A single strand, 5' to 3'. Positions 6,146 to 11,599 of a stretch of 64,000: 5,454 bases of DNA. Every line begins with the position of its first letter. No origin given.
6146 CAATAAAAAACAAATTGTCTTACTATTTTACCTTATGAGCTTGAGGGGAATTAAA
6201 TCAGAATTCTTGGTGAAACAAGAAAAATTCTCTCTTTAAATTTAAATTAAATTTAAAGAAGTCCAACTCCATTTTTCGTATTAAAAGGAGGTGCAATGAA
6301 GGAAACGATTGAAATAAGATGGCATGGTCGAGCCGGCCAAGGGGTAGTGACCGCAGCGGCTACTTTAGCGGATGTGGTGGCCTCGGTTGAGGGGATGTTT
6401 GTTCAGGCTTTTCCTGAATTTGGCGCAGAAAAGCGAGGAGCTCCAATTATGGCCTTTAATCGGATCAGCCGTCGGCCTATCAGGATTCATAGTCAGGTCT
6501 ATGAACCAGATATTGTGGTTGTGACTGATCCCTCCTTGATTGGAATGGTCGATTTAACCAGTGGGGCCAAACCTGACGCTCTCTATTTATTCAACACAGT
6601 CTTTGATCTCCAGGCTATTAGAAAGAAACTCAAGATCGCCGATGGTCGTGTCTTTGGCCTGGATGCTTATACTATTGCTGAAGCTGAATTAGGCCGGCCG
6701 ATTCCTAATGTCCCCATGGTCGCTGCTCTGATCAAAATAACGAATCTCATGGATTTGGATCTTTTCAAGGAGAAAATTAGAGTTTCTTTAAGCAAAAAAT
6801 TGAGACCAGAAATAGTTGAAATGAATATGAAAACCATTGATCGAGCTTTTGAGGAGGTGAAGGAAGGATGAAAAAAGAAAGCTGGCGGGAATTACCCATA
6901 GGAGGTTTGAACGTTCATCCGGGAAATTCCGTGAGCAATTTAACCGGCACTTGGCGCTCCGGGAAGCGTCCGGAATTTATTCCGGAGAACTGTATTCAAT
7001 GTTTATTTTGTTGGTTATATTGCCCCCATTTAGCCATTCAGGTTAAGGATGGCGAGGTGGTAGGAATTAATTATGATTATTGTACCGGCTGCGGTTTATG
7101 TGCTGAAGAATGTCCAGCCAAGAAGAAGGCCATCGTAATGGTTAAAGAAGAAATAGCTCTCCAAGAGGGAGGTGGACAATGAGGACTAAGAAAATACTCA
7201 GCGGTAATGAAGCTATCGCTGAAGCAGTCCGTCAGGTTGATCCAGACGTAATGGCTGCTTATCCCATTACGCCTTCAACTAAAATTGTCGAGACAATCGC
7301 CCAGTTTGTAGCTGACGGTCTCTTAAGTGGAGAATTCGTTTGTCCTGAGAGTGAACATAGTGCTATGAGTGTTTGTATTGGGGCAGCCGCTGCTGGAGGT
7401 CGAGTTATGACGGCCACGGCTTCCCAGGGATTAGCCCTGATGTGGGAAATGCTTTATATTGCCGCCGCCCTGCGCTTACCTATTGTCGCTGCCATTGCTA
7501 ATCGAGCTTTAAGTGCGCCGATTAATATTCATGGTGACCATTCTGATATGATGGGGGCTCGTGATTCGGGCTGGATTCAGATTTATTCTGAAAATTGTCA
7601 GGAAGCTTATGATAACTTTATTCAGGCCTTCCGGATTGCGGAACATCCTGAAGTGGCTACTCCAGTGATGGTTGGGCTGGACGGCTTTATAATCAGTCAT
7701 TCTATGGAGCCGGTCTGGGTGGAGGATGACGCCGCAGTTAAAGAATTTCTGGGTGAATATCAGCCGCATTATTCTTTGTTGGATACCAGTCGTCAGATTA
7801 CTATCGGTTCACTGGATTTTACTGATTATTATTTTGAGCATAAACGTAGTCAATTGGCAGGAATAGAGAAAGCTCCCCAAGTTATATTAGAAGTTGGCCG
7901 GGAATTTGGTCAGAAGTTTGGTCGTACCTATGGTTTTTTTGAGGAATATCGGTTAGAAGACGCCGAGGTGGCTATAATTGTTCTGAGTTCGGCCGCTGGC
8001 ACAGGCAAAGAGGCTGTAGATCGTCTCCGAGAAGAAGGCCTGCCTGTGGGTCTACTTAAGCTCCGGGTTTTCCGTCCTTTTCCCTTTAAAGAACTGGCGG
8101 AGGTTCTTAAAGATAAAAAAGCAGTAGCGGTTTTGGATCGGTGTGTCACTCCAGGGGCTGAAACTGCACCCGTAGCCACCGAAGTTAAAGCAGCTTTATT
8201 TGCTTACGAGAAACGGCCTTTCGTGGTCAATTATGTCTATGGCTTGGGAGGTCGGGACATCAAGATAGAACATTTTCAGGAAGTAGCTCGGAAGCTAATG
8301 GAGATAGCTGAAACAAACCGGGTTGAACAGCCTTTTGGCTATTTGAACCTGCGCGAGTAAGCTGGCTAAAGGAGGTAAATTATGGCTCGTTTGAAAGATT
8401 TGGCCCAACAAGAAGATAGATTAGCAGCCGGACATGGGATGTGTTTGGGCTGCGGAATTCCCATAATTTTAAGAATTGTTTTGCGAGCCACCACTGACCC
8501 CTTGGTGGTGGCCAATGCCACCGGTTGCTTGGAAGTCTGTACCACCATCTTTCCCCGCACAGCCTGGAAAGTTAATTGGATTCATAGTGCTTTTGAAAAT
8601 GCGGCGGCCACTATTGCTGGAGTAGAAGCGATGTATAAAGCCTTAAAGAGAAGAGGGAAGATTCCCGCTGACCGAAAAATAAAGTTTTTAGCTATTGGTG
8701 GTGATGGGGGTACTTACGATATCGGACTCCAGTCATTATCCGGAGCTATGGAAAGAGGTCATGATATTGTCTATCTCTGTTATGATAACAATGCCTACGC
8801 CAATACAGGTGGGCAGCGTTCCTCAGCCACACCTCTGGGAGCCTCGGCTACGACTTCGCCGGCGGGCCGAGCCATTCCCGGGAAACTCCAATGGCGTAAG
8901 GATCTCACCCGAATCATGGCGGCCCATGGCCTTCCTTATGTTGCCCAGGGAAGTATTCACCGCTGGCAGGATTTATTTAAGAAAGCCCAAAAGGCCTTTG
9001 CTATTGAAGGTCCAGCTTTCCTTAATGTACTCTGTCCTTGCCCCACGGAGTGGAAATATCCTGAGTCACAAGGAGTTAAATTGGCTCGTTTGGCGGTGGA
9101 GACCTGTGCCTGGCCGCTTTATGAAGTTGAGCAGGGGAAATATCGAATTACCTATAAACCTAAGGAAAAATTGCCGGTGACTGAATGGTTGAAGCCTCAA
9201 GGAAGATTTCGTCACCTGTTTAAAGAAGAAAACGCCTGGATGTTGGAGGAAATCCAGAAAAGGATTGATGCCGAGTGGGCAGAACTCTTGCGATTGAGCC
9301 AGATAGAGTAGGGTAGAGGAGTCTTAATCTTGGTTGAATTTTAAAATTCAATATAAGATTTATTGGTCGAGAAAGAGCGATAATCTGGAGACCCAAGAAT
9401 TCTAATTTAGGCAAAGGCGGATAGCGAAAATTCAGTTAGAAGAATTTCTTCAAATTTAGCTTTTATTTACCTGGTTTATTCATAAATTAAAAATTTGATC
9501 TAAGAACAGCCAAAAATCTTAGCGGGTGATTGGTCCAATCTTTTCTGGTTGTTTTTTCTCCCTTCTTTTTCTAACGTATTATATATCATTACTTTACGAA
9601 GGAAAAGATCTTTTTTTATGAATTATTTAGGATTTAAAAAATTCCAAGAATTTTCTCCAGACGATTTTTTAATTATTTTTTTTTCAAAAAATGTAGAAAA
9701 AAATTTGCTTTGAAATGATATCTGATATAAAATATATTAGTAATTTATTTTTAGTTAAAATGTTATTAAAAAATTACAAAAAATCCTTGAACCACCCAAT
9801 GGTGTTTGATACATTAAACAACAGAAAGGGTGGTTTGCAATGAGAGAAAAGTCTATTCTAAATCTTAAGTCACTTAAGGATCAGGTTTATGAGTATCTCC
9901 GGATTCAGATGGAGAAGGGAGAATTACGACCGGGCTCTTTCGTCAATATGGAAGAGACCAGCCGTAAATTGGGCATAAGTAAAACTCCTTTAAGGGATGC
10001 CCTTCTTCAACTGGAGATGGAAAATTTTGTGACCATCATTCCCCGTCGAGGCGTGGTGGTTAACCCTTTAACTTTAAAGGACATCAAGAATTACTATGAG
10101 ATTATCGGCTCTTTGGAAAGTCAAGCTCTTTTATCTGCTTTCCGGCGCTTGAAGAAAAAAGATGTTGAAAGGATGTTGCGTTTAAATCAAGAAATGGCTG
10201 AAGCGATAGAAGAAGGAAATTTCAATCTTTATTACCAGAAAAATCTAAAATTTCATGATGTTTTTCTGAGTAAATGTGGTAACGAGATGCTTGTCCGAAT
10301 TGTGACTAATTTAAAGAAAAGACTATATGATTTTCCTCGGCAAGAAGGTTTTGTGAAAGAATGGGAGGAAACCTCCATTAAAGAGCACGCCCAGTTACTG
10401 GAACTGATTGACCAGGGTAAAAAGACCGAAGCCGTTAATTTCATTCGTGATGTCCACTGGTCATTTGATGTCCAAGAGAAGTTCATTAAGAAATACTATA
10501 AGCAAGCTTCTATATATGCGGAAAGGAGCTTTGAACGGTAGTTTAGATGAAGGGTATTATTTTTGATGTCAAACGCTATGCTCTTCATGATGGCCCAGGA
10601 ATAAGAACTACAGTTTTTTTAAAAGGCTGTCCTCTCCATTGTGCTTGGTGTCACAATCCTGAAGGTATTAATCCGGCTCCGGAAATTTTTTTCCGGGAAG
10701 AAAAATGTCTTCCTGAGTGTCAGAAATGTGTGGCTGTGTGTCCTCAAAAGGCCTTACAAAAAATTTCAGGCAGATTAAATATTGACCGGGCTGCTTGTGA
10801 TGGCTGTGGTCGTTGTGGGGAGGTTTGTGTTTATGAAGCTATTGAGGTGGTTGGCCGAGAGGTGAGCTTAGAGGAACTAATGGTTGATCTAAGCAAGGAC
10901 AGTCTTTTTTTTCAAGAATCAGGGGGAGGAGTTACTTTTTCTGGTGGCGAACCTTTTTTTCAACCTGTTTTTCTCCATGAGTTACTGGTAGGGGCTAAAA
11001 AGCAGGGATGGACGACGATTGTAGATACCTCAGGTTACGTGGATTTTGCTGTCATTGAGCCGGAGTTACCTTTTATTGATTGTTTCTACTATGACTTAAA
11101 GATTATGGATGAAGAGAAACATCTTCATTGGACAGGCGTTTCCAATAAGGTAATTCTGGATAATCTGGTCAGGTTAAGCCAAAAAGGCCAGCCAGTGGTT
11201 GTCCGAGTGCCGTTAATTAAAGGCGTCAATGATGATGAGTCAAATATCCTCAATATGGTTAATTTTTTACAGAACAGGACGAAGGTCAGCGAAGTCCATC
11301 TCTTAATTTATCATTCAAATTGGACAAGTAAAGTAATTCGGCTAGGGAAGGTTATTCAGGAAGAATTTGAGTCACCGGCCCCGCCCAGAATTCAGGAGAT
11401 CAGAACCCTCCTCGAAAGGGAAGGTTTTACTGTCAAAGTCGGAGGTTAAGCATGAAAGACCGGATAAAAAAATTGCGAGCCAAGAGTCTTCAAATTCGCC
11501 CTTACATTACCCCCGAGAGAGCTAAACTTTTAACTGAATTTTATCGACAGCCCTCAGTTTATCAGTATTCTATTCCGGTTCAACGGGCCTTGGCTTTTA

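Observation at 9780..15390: GntR-regulated glycyl-radical-enzyme operon ending in a prolidase-type peptidase: candidate peptide-linked (hydroxy)proline GRE pathway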

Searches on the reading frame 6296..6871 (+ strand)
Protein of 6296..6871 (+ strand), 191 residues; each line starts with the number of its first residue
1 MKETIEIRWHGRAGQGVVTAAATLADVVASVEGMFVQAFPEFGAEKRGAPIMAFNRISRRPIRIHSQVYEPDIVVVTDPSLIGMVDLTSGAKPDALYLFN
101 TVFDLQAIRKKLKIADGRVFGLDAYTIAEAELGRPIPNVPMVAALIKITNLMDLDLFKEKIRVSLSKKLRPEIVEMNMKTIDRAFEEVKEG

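Call 3: search_protein_families(library=pfam, proteins=[window:6296-6871:+])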
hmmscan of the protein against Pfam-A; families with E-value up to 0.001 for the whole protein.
window:6296-6871:+ (191 aa): 1 family
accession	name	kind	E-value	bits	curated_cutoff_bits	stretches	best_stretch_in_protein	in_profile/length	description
PF01558.24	POR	-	3.2e-37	128.8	27.4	1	13-186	1-173/173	Pyruvate ferredoxin/flavodoxin oxidoreductase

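Call 4: search_protein_families(library=ncbifam, proteins=[window:6296-6871:+])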
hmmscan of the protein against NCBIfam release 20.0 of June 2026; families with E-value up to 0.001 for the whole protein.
window:6296-6871:+ (191 aa): 14 families
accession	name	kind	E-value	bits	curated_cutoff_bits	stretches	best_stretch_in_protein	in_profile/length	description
TIGR02175.1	PorC_KorC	subfamily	1e-58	198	81.1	1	5-189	2-176/177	2-oxoacid:acceptor oxidoreductase, gamma subunit, pyruvate/2-ketoisovalerate family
NF004497.0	PRK05844.1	equivalog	3.3e-52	176.8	243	1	5-189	2-186/186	pyruvate flavodoxin oxidoreductase subunit gamma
NF040683.1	PorC_Meth_Thtga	equivalog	1.3e-51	174.8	270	1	5-190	2-175/177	pyruvate synthase subunit PorC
NF006321.0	PRK08534.1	equivalog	3.6e-49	166.9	225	1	5-190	2-179/181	pyruvate ferredoxin oxidoreductase subunit gamma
NF010632.0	PRK14029.1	equivalog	5.8e-47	159.7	335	1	5-187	2-179/185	pyruvate/ketoisovalerate ferredoxin oxidoreductase subunit gamma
NF045762.1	PhenlGlyoxDHPadE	equivalog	4.6e-35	121.2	300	1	5-188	2-179/187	NADH-dependent phenylglyoxylate dehydrogenase subunit gamma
TIGR02176.1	pyruv_ox_red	equivalog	9.6e-16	56.8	911.35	1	2-190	411-610/1167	pyruvate:ferredoxin (flavodoxin) oxidoreductase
TIGR03710.1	OAFO_sf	subfamily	3.4e-11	42.4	482.75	1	6-190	3-175/561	2-oxoacid:acceptor oxidoreductase subunit alpha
NF045790.1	OxalOxreddelta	equivalog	2.2e-09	36.9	230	1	24-130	35-146/316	oxalate oxidoreductase subunit delta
NF006323.0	PRK08537.1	equivalog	5.4e-09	35.7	235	1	6-189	4-179/181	2-oxoacid:ferredoxin oxidoreductase subunit gamma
NF005323.0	PRK06853.1-3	equivalog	2.9e-06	27.4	238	1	104-189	116-196/197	indolepyruvate oxidoreductase subunit beta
NF005324.0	PRK06853.1-4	equivalog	2.7e-05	24.1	222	0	7-63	5-60/196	indolepyruvate oxidoreductase subunit beta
NF006211.0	PRK08338.1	equivalog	3.4e-05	23.4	239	1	6-188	2-168/170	2-oxoacid:ferredoxin oxidoreductase subunit gamma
TIGR03334.1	IOR_beta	equivalog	0.00056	19.9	205.8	0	103-182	109-185/189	indolepyruvate ferredoxin oxidoreductase subunit beta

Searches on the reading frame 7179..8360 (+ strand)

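Call 3: search_protein_families(library=pfam, proteins=[window:7179-8360:+])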
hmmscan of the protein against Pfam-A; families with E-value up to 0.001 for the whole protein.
window:7179-8360:+ (393 aa): 3 families
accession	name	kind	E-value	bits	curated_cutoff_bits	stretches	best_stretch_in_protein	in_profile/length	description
PF01855.24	POR_N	-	2.4e-74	250.4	27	1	16-239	2-229/231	Pyruvate flavodoxin/ferredoxin oxidoreductase, thiamine diP-bdg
PF17147.9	PFOR_II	-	3.5e-29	101.6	27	1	262-365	1-101/102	Pyruvate:ferredoxin oxidoreductase core domain II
PF02780.25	Transketolase_C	-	4.4e-06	27.1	25.9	1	260-367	8-109/124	Transketolase, C-terminal domain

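Call 4: search_protein_families(library=ncbifam, proteins=[window:7179-8360:+])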
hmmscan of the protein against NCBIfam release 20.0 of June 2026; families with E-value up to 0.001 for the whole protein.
window:7179-8360:+ (393 aa): 13 families
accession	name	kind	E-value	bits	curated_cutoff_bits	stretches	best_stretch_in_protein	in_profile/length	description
NF040682.1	PorA_Arch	equivalog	8.6e-154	512.1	550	1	4-393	3-387/387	pyruvate synthase subunit PorA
NF007201.0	PRK09622.1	equivalog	1.6e-132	442.3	590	1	3-385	9-390/405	2-oxoacid:ferredoxin oxidoreductase subunit alpha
NF006233.0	PRK08367.1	equivalog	8.6e-130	433.1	625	1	1-384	1-383/394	pyruvate ferredoxin oxidoreductase subunit alpha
NF006232.0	PRK08366.1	equivalog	2.6e-105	352.3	646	1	3-389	6-390/394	2-ketoisovalerate ferredoxin oxidoreductase subunit alpha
NF045764.1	PhenlGlyoxDHPadG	equivalog_domain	1.4e-98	330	700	1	7-386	5-392/398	NADH-dependent phenylglyoxylate dehydrogenase subunit alpha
NF045791.1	OxalOxredalpha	equivalog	1e-84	284.9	500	1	2-385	2-387/395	oxalate oxidoreductase subunit alpha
TIGR02176.1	pyruv_ox_red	equivalog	1.9e-54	185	911.35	1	6-376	3-381/1167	pyruvate:ferredoxin (flavodoxin) oxidoreductase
NF006412.0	PRK08659.1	equivalog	1.2e-39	136.7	411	2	3-188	4-190/378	2-oxoacid:acceptor oxidoreductase subunit alpha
NF005507.0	PRK07119.1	subfamily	5.6e-37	127.4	399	1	3-322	3-307/352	3-methyl-2-oxobutanoate dehydrogenase subunit VorB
TIGR03710.1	OAFO_sf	subfamily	3.1e-32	111.9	482.75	1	4-321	193-522/561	2-oxoacid:acceptor oxidoreductase subunit alpha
NF007206.0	PRK09627.1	equivalog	3e-29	102.1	579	2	6-186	5-186/375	2-oxoglutarate synthase subunit alpha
NF041170.1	Oxoac_fdxalpha_Archa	equivalog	5.6e-19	67.9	800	2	6-171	237-415/636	2-oxoacid:ferredoxin oxidoreductase subunit alpha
TIGR03336.1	IOR_alpha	equivalog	5.5e-13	48.1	650.9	1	4-93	2-89/595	indolepyruvate ferredoxin oxidoreductase subunit alpha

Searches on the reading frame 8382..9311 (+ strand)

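Call 3: search_protein_families(library=pfam, proteins=[window:8382-9311:+])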
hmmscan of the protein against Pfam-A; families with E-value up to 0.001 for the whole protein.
window:8382-9311:+ (309 aa): 1 family
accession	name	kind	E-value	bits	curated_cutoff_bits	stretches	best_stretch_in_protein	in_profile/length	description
PF02775.26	TPP_enzyme_C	-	5.5e-19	68.9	21.9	1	47-216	2-151/151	Thiamine pyrophosphate enzyme, C-terminal TPP binding domain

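Call 4: search_protein_families(library=ncbifam, proteins=[window:8382-9311:+])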
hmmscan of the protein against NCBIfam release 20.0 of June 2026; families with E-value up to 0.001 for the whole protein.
window:8382-9311:+ (309 aa): 10 families
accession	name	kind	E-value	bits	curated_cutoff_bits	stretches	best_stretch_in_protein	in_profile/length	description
NF008819.1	PRK11865.1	equivalog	2.4e-112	375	405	1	5-302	5-296/300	pyruvate synthase subunit PorB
NF008818.0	PRK11864.1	subfamily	5.3e-88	295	405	1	8-307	8-297/300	3-methyl-2-oxobutanoate dehydrogenase subunit beta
NF045792.1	OxalOxredbeta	equivalog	4.6e-81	272.2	590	1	8-296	11-301/311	oxalate oxidoreductase subunit beta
NF045766.1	PhenlGlyoxDHPadI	equivalog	7.5e-61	206.2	700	1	6-306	144-437/443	NADH-dependent phenylglyoxylate dehydrogenase subunit beta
TIGR02176.1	pyruv_ox_red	equivalog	5.3e-29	100.7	911.35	1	103-306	957-1166/1167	pyruvate:ferredoxin (flavodoxin) oxidoreductase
NF008820.0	PRK11866.1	equivalog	5.4e-15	55.5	402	1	96-222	82-203/287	2-oxoacid ferredoxin oxidoreductase subunit beta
TIGR02177.1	PorB_KorB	subfamily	1.2e-13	51.2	261.9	1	96-222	68-189/286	2-oxoacid:acceptor oxidoreductase, beta subunit, pyruvate/2-ketoisovalerate family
NF007207.0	PRK09628.1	equivalog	8.9e-10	38.7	364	1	20-221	18-203/277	2-oxoglutarate ferredoxin oxidoreductase subunit beta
NF041171.1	Oxoac_fdxbeta_Archa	equivalog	1.1e-08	34.8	423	1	96-222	70-191/296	2-oxoacid:ferredoxin oxidoreductase subunit beta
NF008821.0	PRK11869.1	equivalog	8e-06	24.9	438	1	99-222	84-202/286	2-oxoacid ferredoxin oxidoreductase subunit beta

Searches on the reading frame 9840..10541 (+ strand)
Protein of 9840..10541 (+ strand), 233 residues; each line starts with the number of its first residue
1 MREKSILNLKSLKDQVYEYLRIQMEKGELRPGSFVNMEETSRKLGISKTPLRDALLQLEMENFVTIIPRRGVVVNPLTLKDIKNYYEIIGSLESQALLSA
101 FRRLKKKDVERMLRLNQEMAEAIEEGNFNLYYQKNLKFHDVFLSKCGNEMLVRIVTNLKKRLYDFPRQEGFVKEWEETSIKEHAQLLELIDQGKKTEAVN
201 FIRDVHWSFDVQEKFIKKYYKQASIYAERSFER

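Call 3: search_protein_families(library=pfam, proteins=[window:9840-10541:+])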
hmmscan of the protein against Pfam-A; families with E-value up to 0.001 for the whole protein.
window:9840-10541:+ (233 aa): 2 families
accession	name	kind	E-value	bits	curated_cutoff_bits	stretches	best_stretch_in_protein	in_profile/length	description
PF07729.17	FCD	-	1.2e-19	71.4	24.3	1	86-203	3-120/125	FCD domain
PF00392.27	GntR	-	3.1e-12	46.4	27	1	13-74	2-64/64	Bacterial regulatory proteins, gntR family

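Call 4: search_protein_families(library=ncbifam, proteins=[window:9840-10541:+])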
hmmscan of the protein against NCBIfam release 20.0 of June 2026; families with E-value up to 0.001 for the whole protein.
window:9840-10541:+ (233 aa): 6 families
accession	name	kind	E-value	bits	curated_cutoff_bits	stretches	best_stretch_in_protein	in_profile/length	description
TIGR03338.1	phnR_burk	equivalog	2.5e-24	86.1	271.5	1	5-204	5-204/212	phosphonate utilization associated transcriptional regulator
NF008504.0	PRK11414.1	equivalog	3.2e-14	53.2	225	1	11-162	11-162/221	GntR family transcriptional regulator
NF008576.0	PRK11534.1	equivalog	1.3e-09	38.1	218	1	16-192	12-196/225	DNA-binding transcriptional regulator CsiR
NF003011.0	PRK03837.1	subfamily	2.8e-08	33.7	260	1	94-202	116-222/241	transcriptional regulator NanR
NF052282.1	PLP_TF_PdxR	equivalog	3.5e-06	26.3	320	1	12-84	2-75/448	MocR-like pyridoxine biosynthesis transcription factor PdxR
NF007741.0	PRK10421.1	equivalog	0.00037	20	311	0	7-71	3-66/262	transcriptional regulator LldR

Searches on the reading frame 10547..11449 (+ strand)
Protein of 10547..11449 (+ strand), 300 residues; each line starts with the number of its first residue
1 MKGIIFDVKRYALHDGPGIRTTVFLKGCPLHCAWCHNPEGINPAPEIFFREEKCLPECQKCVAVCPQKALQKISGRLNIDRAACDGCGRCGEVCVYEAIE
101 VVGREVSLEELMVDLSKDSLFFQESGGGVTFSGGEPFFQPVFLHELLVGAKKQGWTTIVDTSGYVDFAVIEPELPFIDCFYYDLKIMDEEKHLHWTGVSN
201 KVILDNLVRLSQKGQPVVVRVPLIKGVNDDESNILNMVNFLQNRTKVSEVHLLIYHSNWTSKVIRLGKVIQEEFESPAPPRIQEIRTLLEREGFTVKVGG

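Call 3: search_protein_families(library=pfam, proteins=[window:10547-11449:+])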
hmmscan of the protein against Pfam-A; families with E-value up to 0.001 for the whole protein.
window:10547-11449:+ (300 aa): 10 families
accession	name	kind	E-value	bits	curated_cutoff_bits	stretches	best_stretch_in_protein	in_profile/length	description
PF13353.11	Fer4_12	-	5.1e-12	46.7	22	1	15-49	2-36/137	4Fe-4S single cluster domain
PF04055.27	Radical_SAM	-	2.3e-11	44.6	29.5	1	99-236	21-164/166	Radical SAM superfamily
PF13237.11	Fer4_10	-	5.8e-07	29.8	25.5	1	48-94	3-52/53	4Fe-4S dicluster domain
PF25160.1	LdpA_Fe-S-bd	-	1.5e-06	28.3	27.6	1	54-102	1-46/49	LdpA Fe-S cluster-binding domain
PF12837.12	Fer4_6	-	6.4e-06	26.3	25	0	78-99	3-24/24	4Fe-4S binding domain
PF14697.11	Fer4_21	-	9.1e-06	26.1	35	1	50-100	4-58/59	4Fe-4S dicluster domain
PF13484.11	Fer4_16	-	0.00015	22.9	30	0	57-76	4-21/66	4Fe-4S double cluster binding domain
PF00037.32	Fer4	-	0.0002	21.5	21.1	0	79-99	3-23/24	4Fe-4S binding domain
PF12838.12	Fer4_7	-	0.00065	20.6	27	0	54-98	2-52/52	4Fe-4S dicluster domain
PF12797.12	Fer4_2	-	0.00095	19.4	24.5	0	47-66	3-21/22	4Fe-4S binding domain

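Call 4: search_protein_families(library=ncbifam, proteins=[window:10547-11449:+])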
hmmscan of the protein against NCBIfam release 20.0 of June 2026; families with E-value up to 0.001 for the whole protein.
window:10547-11449:+ (300 aa): 47 families (the best 25 are shown)
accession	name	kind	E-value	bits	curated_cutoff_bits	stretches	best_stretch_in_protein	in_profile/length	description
NF043069.1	T4HPD_activ_SAM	equivalog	1.6e-103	346.2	425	1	3-300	2-299/299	trans-4-hydroxy-L-proline dehydratase activase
TIGR02494.1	PFLE_PFLC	subfamily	1.2e-98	330.1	174.35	1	5-287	1-287/293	glycyl-radical enzyme activating protein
NF048010.1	SfplDhtActHpsHDes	equivalog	8.8e-85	284.1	430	1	2-272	5-280/298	(2S)-3-sulfopropanediol dehydratase activating enzyme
NF033719.1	ind_deCO2_activ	equivalog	3.7e-82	276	425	1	3-295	1-299/302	indoleacetate decarboxylase activase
TIGR04395.1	cutC_activ_rSAM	equivalog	4.5e-80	269.2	360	1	2-297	4-305/309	choline TMA-lyase-activating enzyme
NF033717.2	HPDL_rSAM_activ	equivalog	5.3e-74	249.3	420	1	2-292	3-299/311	4-hydroxyphenylacetate decarboxylase activase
NF048008.1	SfplDhtActHpfHKleb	equivalog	2.2e-70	237.4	500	1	4-255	1-258/308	(2S)-3-sulfopropanediol dehydratase activating enzyme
TIGR04003.1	rSAM_BssD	equivalog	3.1e-65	220.4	496.45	1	4-275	2-279/314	[benzylsuccinate synthase]-activating enzyme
NF007483.0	PRK10076.1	equivalog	3.2e-61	207.1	326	2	83-300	75-292/292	[formate-C-acetyltransferase]-activating enzyme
TIGR04041.1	activase_YjjW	hypoth_equivalog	2.3e-50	171.6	250.2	1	11-258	10-241/276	YjjW family glycine radical enzyme activase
TIGR02493.1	PFLA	equivalog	9.1e-44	149.6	231.75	2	101-289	41-232/235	pyruvate formate-lyase-activating protein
NF008356.0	PRK11145.1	equivalog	1e-38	133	375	2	102-296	47-244/246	pyruvate formate lyase 1-activating protein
TIGR02495.1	NrdG2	equivalog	1e-13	51.1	131.15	2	92-246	31-185/193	anaerobic ribonucleoside-triphosphate reductase activating protein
TIGR02700.1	flavo_MJ0208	hypoth_equivalog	5.6e-11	42.2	251.35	1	52-114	148-208/234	dihydromethanopterin reductase (acceptor)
TIGR02491.1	NrdG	equivalog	1.5e-10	41.2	126.1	1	7-43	4-40/154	anaerobic ribonucleoside-triphosphate reductase activating protein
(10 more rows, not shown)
